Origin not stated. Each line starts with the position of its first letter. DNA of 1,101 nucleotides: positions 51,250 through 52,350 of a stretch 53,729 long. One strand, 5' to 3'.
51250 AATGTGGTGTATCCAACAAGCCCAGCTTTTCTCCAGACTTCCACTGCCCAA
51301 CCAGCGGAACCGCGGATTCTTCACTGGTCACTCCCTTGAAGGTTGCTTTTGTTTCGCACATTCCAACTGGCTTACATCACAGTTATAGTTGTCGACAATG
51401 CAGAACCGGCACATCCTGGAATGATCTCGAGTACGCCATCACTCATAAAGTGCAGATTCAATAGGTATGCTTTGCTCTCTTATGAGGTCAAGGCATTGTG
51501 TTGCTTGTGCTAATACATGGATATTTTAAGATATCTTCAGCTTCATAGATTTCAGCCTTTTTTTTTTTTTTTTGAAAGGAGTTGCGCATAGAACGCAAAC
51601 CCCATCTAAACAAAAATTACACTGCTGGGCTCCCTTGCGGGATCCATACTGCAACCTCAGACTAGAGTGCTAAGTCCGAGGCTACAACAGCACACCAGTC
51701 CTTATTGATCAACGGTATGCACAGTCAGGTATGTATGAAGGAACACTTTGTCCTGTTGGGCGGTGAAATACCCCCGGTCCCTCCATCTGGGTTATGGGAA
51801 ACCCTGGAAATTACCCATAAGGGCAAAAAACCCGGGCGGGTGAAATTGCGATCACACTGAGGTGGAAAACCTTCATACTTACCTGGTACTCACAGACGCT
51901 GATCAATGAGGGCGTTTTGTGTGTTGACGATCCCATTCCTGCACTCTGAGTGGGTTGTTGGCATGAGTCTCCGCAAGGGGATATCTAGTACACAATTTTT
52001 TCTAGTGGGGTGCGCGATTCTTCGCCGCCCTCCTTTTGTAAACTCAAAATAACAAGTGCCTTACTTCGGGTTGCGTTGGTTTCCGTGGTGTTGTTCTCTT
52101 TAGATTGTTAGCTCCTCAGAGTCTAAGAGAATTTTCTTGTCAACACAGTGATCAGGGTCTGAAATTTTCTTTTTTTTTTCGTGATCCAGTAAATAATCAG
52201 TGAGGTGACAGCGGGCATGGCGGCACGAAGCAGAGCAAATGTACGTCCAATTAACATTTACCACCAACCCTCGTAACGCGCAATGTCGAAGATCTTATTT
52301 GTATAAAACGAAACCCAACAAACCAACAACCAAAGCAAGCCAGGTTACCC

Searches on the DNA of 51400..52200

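Call 33: search_rna_families(source=window, start=51400, end=52200, threshold=gathering, show_alignments=2)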
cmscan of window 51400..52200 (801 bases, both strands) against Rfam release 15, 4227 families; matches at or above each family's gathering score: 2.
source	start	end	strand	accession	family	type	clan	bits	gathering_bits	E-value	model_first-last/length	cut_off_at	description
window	51875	52033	+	RF00003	U1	Gene; snRNA; splicing;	CL00005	75.8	69.5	7e-19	1-166/166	no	U1 spliceosomal RNA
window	51575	51736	-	RF00003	U1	Gene; snRNA; splicing;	CL00005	72.7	69.5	5.5e-18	1-166/166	no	U1 spliceosomal RNA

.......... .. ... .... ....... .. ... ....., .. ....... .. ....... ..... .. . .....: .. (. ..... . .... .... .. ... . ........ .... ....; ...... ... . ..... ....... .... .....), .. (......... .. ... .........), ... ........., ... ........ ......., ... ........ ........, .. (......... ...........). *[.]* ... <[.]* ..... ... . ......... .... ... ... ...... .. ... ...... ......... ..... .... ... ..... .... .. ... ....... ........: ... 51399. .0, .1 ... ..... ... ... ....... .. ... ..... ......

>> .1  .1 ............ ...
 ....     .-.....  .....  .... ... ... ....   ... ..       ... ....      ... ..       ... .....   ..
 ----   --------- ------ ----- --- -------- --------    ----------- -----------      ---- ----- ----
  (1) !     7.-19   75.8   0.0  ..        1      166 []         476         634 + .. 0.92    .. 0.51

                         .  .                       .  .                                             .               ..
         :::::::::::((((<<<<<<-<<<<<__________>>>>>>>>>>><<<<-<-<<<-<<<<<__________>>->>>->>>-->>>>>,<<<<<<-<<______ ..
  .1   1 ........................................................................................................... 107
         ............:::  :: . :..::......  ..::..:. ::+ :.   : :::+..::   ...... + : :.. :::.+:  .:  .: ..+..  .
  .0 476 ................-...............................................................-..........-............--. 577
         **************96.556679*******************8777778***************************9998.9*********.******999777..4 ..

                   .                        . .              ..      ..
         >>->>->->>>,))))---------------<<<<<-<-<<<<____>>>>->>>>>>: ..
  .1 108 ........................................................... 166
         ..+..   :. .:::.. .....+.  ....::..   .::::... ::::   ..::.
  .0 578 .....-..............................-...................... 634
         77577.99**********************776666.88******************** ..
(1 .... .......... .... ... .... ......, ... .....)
